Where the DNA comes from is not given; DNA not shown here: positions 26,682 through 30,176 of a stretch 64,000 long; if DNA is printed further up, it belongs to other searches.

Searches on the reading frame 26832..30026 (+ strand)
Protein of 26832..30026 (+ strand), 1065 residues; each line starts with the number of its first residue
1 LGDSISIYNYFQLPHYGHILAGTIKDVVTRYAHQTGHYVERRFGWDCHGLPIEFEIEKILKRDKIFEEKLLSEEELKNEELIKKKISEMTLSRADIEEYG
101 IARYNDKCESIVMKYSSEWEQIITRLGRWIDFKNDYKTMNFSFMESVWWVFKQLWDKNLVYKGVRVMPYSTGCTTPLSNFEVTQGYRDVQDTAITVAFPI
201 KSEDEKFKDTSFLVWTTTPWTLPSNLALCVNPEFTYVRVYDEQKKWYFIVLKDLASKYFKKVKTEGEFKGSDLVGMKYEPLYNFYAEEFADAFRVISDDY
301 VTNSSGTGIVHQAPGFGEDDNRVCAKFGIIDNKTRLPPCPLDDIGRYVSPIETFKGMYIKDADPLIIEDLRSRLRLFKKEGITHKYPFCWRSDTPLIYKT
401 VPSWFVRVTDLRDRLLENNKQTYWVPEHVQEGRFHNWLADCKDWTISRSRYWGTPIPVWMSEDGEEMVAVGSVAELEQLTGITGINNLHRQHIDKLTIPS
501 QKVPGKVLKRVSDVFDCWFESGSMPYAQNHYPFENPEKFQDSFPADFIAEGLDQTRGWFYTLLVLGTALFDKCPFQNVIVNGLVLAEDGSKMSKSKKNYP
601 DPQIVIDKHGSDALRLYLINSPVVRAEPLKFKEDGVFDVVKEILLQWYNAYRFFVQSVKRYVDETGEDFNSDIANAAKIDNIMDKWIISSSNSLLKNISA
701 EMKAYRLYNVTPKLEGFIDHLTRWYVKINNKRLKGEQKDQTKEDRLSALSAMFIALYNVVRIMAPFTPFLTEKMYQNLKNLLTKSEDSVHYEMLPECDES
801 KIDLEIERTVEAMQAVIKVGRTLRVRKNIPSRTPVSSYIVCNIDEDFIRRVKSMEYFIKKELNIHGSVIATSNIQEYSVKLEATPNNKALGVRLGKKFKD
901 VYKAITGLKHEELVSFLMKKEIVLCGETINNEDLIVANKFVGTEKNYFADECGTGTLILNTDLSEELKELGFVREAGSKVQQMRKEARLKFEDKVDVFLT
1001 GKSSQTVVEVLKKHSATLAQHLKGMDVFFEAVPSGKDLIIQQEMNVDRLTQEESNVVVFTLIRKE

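Call 12: search_protein_families(library=pfam, proteins=[window:26832-30026:+], max_evalue=0.01)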
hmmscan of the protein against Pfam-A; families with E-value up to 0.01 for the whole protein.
window:26832-30026:+ (1065 aa): 4 families
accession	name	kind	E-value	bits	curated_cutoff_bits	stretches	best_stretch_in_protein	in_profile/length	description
PF00133.28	tRNA-synt_1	-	3.3e-141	471.2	22.7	2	82-628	80-412/414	tRNA synthetases class I (I, L, M and V)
PF08264.19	Anticodon_1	-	2.5e-29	102.5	25.1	1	684-838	1-147/148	Anticodon-binding domain of tRNA ligase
PF19302.4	DUF5915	-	5.4e-23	82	27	1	857-1032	3-175/195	Domain of unknown function (DUF5915)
PF09334.17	tRNA-synt_1g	-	5.6e-14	52.1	20.1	1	576-639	313-374/391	tRNA synthetases class I (M)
